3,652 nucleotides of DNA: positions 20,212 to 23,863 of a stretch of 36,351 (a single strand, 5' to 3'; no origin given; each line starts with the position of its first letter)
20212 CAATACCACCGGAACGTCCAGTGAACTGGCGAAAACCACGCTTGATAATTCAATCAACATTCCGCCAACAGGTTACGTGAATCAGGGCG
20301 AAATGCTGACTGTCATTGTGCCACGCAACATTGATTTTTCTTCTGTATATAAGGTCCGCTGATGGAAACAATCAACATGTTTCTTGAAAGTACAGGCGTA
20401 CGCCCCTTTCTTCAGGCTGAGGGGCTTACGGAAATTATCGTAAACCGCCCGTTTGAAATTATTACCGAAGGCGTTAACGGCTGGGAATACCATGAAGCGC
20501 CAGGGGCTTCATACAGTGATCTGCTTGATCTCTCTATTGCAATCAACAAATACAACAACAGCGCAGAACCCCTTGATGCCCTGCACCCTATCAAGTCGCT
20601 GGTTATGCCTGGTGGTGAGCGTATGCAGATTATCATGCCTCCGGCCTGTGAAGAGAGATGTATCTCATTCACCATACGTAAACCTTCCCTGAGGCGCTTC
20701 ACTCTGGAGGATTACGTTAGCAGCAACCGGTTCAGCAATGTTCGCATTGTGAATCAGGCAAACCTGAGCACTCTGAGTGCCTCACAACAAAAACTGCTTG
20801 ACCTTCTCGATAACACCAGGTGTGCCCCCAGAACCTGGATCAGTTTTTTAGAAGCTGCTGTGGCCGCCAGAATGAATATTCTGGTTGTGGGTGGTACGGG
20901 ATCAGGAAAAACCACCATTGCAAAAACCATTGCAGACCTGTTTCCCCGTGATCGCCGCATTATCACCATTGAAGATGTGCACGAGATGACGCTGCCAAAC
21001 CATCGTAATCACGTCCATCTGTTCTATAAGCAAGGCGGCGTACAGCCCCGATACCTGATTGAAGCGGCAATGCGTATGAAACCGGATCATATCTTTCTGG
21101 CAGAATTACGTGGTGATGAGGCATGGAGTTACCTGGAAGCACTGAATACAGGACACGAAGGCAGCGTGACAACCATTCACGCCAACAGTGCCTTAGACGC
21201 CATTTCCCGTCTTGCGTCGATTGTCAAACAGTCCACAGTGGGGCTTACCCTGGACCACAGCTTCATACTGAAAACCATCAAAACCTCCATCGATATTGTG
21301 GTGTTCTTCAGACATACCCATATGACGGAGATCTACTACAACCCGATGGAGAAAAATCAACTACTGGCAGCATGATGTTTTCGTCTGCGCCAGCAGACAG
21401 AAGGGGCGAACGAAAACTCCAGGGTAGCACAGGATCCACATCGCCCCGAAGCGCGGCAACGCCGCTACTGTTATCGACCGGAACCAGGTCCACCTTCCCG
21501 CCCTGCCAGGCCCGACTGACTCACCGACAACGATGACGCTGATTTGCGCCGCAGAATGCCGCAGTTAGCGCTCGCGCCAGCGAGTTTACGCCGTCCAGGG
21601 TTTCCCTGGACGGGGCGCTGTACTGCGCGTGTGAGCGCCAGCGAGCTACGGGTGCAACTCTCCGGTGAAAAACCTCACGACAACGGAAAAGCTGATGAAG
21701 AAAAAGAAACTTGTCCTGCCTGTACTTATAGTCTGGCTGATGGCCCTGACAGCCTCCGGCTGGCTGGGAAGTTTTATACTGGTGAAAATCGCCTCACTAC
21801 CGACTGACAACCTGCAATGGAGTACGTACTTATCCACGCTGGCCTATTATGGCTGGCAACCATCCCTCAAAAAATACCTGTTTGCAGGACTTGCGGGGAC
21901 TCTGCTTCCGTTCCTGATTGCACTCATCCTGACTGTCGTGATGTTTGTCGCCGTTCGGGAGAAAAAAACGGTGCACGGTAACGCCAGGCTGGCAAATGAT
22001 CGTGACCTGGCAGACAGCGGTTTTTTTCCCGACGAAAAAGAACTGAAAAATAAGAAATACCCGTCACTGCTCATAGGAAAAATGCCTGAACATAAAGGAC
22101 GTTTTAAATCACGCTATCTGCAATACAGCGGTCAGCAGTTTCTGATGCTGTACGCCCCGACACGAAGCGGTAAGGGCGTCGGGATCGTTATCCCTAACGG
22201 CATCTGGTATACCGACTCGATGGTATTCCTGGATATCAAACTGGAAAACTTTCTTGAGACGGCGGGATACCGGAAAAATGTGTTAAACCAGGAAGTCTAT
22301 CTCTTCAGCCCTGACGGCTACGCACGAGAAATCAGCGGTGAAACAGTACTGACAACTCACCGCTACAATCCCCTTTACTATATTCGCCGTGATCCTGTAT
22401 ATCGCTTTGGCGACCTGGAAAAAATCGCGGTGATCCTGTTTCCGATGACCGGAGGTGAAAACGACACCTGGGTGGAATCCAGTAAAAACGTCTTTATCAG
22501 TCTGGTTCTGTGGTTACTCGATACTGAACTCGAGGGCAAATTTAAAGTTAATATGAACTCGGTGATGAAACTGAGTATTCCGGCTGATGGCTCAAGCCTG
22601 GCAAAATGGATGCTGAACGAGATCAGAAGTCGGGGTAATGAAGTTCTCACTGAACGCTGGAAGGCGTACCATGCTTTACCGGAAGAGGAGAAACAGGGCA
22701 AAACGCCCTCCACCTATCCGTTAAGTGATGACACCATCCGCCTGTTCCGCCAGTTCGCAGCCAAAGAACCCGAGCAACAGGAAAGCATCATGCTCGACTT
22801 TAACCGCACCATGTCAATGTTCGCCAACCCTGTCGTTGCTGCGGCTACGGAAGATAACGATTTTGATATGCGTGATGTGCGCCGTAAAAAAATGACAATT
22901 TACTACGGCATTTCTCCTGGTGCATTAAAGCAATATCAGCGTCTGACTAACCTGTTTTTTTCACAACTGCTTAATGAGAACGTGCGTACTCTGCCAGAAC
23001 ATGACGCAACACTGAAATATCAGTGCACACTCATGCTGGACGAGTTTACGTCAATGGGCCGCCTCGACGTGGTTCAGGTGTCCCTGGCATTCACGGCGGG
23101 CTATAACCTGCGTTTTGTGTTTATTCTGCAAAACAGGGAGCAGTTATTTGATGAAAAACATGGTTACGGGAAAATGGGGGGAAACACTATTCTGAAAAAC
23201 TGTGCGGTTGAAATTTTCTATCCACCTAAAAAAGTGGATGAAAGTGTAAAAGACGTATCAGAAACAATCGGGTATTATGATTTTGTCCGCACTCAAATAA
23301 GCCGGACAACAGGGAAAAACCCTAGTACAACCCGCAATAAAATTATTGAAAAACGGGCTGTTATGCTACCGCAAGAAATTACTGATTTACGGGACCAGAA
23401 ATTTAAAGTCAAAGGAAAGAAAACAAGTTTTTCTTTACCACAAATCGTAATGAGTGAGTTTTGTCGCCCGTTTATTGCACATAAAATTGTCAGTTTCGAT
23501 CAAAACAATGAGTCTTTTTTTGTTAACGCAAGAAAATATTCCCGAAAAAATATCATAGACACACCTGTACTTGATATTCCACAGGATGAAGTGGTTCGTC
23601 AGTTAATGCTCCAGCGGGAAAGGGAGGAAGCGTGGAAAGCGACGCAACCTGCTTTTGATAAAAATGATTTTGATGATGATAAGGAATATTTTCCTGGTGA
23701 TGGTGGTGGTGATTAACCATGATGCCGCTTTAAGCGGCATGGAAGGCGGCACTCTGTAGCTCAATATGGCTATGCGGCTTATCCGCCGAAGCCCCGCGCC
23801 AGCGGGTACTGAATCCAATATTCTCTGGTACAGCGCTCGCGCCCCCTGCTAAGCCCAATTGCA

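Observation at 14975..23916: Structured elements inserted at gene junctions inside the T4SS operon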

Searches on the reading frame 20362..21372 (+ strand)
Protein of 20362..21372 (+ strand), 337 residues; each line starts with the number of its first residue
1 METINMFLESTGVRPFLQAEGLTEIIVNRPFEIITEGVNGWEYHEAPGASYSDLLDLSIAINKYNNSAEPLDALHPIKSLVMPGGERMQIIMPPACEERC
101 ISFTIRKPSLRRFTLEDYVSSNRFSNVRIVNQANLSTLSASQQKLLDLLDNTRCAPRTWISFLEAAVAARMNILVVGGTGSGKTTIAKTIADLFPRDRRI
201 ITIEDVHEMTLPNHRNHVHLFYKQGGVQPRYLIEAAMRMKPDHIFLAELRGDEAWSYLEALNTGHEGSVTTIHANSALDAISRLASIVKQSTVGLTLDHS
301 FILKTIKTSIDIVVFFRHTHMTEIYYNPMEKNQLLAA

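Call 32: search_dna_similar(query=window:20362-21372:+, collection=plasmids, mode=protein, max_rows=40, rows=best, max_evalue=1e-40)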
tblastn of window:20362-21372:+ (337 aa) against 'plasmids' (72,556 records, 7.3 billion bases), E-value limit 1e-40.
The search stops at 5000 records and this limit was reached: more records match than are counted here, and every count below describes the 5000 best-scoring records only.
Records with a match: at least 5000; places in all: 5090; records where one place covers at least 80% of the query: 4976.
Best place of each record, by identity: >=99% 7; 95-99% 5; 60-80% 11; <60% 4977.
By first word of the organism name: Escherichia 1747; Klebsiella 916; Salmonella 311; Enterobacter 214; Agrobacterium 209; Campylobacter 209; Citrobacter 163; Pseudomonas 153; Rhizobium 153; Sinorhizobium 87; and 124 more.
By predicted mobility (MOB-suite, as given by PLSDB): conjugative 4298; non-mobilizable 491; mobilizable 211.
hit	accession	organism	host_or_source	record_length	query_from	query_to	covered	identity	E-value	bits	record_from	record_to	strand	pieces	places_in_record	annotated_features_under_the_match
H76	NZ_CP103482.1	Escherichia coli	Homo sapiens,blood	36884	1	337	100%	100.0%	0e+0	701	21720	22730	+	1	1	virB11: P-type DNA transfer ATPase VirB11 | TrbI/VirB10 family protein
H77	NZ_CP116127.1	Escherichia coli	whole organism,ICU patient oral swab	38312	1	337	100%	100.0%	0e+0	701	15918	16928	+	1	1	virB11: P-type DNA transfer ATPase VirB11 | TrbI/VirB10 family protein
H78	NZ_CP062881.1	Escherichia coli O157:H16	Sus scrofa domesticus,feces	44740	1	337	100%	100.0%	0e+0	701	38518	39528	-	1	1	virB11: P-type DNA transfer ATPase VirB11 | TrbI/VirB10 family protein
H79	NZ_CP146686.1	Escherichia coli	Homo sapiens,cell culture,Colon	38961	1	337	100%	100.0%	0e+0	701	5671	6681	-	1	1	virB11: P-type DNA transfer ATPase VirB11 | TrbI/VirB10 family protein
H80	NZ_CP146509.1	Escherichia coli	Ground beef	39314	1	337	100%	99.7%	0e+0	699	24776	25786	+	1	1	virB11: P-type DNA transfer ATPase VirB11 | TrbI/VirB10 family protein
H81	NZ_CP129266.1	Escherichia coli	Homo sapiens,anal swab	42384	1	337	100%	99.1%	0e+0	695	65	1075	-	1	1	virB11: P-type DNA transfer ATPase VirB11 | TrbI/VirB10 family protein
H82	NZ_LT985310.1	Escherichia coli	-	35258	1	337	100%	97.9%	0e+0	690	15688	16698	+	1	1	virB11: P-type DNA transfer ATPase VirB11 | TrbI/VirB10 family protein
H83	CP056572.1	Escherichia coli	culture,Wastewater influent sample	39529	1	337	100%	97.9%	0e+0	690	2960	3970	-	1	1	virB11: P-type DNA transfer ATPase VirB11 | TrbI/VirB10 family protein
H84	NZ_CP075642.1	Escherichia coli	Homo sapiens,stool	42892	1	337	100%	97.6%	0e+0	687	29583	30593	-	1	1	virB11: P-type DNA transfer ATPase VirB11 | TrbI/VirB10 family protein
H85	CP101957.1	Escherichia coli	Microbe organism,goat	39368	1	337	100%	96.4%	0e+0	678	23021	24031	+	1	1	virB11: P-type DNA transfer ATPase VirB11 | conjugal transfer protein TrbI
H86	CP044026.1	Escherichia coli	pork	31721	30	337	91%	99.7%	2e-176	646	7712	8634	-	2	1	hypothetical protein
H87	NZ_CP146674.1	Escherichia coli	-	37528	1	257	76%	97.7%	6e-170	530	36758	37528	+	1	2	TrbI/VirB10 family protein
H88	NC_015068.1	Yersinia pestis Java 9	-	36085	4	336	99%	71.2%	8e-163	510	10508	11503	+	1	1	virB11: P-type DNA transfer ATPase VirB11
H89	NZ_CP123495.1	Arsenophonus nasoniae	Ixodiphagus hookeri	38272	4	335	99%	65.4%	3e-144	457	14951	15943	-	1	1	virB11: P-type DNA transfer ATPase VirB11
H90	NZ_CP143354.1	Proteus mirabilis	-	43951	3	336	99%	61.7%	5e-133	424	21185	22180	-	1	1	virB11: P-type DNA transfer ATPase VirB11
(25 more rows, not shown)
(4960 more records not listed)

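Call 33: get_annotated_region(hit=H88, flank=11000)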
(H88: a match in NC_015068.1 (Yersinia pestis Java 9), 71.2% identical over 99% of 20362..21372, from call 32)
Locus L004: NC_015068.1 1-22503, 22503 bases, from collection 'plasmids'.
description: Yersinia pestis Java 9 plasmid pJARS36, complete sequence
organism: Yersinia pestis Java 9 (NCBI taxid 880632)
taxonomy: Bacteria; Pseudomonadota; Gammaproteobacteria; Enterobacterales; Yersiniaceae; Yersinia; Yersinia pestis; Yersinia pestis Java 9
host: -; source: -; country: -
typing (MOB-suite, as given by PLSDB): conjugative; replicon rep_cluster_1297; relaxase MOBP; mating-pair formation MPF_T
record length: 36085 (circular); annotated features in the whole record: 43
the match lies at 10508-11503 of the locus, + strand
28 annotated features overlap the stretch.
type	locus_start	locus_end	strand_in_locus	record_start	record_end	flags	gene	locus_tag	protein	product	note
CDS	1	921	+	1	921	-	trfA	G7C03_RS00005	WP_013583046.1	plasmid replication initiator TrfA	-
CDS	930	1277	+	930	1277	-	-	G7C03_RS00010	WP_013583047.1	hypothetical protein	-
CDS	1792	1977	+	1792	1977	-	-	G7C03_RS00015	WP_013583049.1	hypothetical protein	-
CDS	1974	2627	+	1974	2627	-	-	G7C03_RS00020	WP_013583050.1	lytic transglycosylase domain-containing protein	-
CDS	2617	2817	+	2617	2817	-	-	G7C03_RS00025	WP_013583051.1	hypothetical protein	-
CDS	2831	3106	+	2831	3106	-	-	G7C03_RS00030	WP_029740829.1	hypothetical protein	-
CDS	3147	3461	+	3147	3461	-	-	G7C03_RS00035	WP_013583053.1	VirB3 family type IV secretion system protein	-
CDS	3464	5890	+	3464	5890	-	-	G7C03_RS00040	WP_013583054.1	VirB4 family type IV secretion system protein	-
CDS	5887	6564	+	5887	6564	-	-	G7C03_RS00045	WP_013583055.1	type IV secretion system protein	-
CDS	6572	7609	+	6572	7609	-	-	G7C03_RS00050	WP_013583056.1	type IV secretion system protein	-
CDS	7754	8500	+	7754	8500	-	-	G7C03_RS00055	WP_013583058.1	type IV secretion system protein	-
CDS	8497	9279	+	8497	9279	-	-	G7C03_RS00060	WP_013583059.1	TrbG/VirB9 family P-type conjugative transfer protein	-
CDS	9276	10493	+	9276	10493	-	-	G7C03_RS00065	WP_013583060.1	TrbI/VirB10 family protein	-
CDS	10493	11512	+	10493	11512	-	virB11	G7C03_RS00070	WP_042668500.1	P-type DNA transfer ATPase VirB11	GO:0044097 - secretion by the type IV secretion system [Evidence IEA]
CDS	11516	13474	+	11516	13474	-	-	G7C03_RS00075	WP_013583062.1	type IV secretory system conjugative DNA transfer family protein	-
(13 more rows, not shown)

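Call 34: get_annotated_region(hit=H89, flank=11000)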
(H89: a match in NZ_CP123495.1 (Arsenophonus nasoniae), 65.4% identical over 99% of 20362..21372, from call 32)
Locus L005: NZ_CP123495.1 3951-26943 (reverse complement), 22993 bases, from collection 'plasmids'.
description: Arsenophonus nasoniae strain aIh plasmid paIh5, complete sequence
organism: Arsenophonus nasoniae (NCBI taxid 638)
taxonomy: Bacteria; Pseudomonadota; Gammaproteobacteria; Enterobacterales; Morganellaceae; Arsenophonus; Arsenophonus nasoniae
host: -; source: Ixodiphagus hookeri; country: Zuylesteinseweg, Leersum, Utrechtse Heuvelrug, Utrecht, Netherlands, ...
typing (MOB-suite, as given by PLSDB): non-mobilizable
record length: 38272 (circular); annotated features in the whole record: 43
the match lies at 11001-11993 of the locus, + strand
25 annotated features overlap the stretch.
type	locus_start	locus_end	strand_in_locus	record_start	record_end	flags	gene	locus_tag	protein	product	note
CDS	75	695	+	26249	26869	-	-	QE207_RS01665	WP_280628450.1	helix-turn-helix transcriptional regulator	GO:0006355 - regulation of DNA-templated transcription [Evidence IEA]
CDS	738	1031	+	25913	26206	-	-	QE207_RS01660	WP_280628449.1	hypothetical protein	-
CDS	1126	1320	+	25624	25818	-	-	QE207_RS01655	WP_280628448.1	TraY domain-containing protein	-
CDS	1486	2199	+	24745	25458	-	-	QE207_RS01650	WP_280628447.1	LuxR C-terminal-related transcriptional regulator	GO:0006355 - regulation of DNA-templated transcription [Evidence IEA]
CDS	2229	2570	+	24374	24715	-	-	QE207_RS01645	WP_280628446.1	hypothetical protein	-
CDS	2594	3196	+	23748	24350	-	-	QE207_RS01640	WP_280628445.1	lytic transglycosylase domain-containing protein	-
CDS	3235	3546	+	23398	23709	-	-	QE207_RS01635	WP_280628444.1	hypothetical protein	-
CDS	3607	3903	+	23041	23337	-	-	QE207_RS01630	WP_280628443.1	VirB3 family type IV secretion system protein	-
CDS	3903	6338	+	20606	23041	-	-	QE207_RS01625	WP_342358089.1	type IV secretion system protein VirB4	-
CDS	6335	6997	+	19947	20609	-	-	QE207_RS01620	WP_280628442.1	type IV secretion system protein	-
CDS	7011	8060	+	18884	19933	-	-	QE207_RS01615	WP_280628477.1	type IV secretion system protein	-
CDS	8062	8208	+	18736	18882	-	-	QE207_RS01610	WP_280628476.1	hypothetical protein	-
CDS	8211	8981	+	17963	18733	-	-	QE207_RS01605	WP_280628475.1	type IV secretion system protein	-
CDS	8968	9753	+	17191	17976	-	-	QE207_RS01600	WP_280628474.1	TrbG/VirB9 family P-type conjugative transfer protein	-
CDS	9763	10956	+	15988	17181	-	-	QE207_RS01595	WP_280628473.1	TrbI/VirB10 family protein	-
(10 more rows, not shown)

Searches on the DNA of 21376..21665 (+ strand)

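Call 44: search_dna_similar(query=window:21376-21665:+, collection=plasmids, mode=distant, max_rows=45, rows=spread)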
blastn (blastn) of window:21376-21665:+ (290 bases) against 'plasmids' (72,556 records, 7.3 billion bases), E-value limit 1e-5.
Records with a match: 1171; places in all: 2837; records where one place covers at least 80% of the query: 1079.
Best place of each record, by identity: >=99% 5; 95-99% 6; 90-95% 28; 80-90% 212; 60-80% 920.
By first word of the organism name: Escherichia 884; Salmonella 118; Klebsiella 85; Shigella 39; Citrobacter 19; Enterobacter 9; Morganella 3; Serratia 3; uncultured 2; Providencia 2; and 7 more.
By predicted mobility (MOB-suite, as given by PLSDB): conjugative 1094; mobilizable 53; non-mobilizable 24.
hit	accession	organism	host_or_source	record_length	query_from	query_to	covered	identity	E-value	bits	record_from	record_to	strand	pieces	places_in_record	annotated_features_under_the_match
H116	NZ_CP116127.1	Escherichia coli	whole organism,ICU patient oral swab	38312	1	290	100%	100.0%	3e-146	524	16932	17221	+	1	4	none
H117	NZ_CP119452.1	Shigella dysenteriae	Homo sapiens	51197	3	286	98%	92.3%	4e-113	414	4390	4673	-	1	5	none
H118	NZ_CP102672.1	Escherichia coli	Homo sapiens,urine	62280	3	283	97%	80.9%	1e-56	364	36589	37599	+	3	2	hypothetical protein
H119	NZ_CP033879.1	Escherichia coli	Homo sapiens,urine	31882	3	285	98%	78.9%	5e-55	222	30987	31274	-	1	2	none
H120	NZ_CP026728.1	Escherichia coli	Homo sapiens,Purified Isolate,feces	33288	3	285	98%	78.8%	1e-55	223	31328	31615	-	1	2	none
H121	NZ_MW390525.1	Escherichia coli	-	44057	3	285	98%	78.6%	6e-54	217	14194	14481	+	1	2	none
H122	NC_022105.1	Escherichia coli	cattle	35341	3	285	98%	78.6%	6e-54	217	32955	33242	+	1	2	none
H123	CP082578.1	Salmonella enterica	Chicken Breasts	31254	3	285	98%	78.6%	6e-54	217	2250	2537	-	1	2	none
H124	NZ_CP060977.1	Escherichia coli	Homo sapiens,urine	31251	3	285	98%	78.6%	6e-54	217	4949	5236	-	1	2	none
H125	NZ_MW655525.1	Salmonella enterica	chicken digestive tract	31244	3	285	98%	78.6%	6e-54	217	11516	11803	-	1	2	none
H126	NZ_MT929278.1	Escherichia coli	-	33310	3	285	98%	78.6%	6e-54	217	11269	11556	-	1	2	none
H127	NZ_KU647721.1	Escherichia coli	cat,stool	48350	3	285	98%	78.6%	6e-54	217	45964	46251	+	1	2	none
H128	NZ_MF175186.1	Escherichia coli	-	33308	3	285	98%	78.6%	6e-54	217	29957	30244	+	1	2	none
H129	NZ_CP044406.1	Escherichia coli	surface water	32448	3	285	98%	78.6%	6e-54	217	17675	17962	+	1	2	none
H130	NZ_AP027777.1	Escherichia coli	Homo sapiens,whole organism,feces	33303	3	285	98%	78.6%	6e-54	217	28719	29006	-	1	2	none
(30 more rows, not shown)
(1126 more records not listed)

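Call 77: get_annotated_region(hit=H117, flank=20000)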
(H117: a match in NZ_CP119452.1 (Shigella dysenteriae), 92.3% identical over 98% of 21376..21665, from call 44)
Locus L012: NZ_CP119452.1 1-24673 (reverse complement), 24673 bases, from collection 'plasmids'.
description: Shigella dysenteriae strain NCDC 599-52 plasmid p1, complete sequence
organism: Shigella dysenteriae (NCBI taxid 622)
taxonomy: Bacteria; Pseudomonadota; Gammaproteobacteria; Enterobacterales; Enterobacteriaceae; Shigella; Shigella dysenteriae
host: -; source: Homo sapiens; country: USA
typing (MOB-suite, as given by PLSDB): conjugative; replicon IncFIA,IncFII; relaxase MOBF; mating-pair formation MPF_F
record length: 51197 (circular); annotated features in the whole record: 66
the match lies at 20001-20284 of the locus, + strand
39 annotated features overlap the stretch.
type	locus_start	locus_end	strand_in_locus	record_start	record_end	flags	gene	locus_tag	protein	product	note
CDS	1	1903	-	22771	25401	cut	traC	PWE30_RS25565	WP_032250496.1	type IV secretion system protein TraC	-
CDS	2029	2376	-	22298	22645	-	-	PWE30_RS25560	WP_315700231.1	hypothetical protein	-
CDS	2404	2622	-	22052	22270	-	-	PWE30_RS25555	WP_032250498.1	hypothetical protein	-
CDS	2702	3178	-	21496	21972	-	-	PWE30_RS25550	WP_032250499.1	hypothetical protein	-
CDS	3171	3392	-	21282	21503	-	traR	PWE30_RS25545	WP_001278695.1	conjugal transfer protein TraR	-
CDS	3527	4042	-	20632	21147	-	traV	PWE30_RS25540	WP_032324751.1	type IV conjugative transfer system lipoprotein TraV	-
CDS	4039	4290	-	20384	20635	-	trbG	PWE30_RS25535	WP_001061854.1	conjugal transfer protein TrbG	-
CDS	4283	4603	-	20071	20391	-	-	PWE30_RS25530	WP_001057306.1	conjugal transfer protein TrbD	-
CDS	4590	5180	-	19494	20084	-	traP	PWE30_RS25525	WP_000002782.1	conjugal transfer pilus-stabilizing protein TraP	-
CDS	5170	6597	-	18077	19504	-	traB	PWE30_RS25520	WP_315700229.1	F-type conjugal transfer pilus assembly protein TraB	-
CDS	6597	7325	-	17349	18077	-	traK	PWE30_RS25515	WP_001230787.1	type-F conjugative transfer system secretin TraK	-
CDS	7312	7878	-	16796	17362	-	traE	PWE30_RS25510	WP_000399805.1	type IV conjugative transfer system protein TraE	-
CDS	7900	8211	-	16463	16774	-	traL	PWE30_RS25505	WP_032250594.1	type IV conjugative transfer system protein TraL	-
CDS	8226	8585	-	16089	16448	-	traA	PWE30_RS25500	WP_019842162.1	type IV conjugative transfer system pilin TraA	-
CDS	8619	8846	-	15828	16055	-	traY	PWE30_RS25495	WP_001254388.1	conjugal transfer relaxosome protein TraY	-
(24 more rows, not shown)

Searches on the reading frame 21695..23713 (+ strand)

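Call 76: search_protein_families(proteins=[window:21695-23713:+], library=ncbifam, max_evalue=0.01)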
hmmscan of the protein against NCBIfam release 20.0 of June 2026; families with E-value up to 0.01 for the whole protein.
window:21695-23713:+ (673 aa): 8 families
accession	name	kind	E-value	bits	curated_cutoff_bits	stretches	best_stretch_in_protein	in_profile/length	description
NF010472.0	PRK13897.1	equivalog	4.4e-58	197.3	728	2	72-278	99-276/657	type IV secretion system component VirD4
NF010453.0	PRK13880.1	subfamily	1.9e-54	185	586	1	44-550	66-541/630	conjugal transfer coupling protein TraG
NF010424.0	PRK13850.1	equivalog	1.4e-50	172.2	681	2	372-532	321-475/670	type IV secretion system ATPase VirD4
NF010450.0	PRK13876.1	subfamily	4.9e-43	147.3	674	2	67-280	81-266/667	IncP-type conjugal transfer protein TraG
NF045973.1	conju_CD1115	equivalog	2.1e-38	132.3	250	1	143-569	20-417/442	VirD4-like conjugal transfer protein, CD1115 family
NF010394.0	PRK13822.1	subfamily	3.2e-11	42.7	443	1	382-567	421-601/643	conjugal transfer coupling protein TraG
TIGR02767.1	TraG-Ti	equivalog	3e-10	39.5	686.2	1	382-567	409-588/623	Ti-type conjugative transfer system protein TraG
TIGR02759.1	TraD_Ftype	equivalog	1.9e-05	23.7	521.35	0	422-573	387-537/566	type IV conjugative transfer system coupling protein TraD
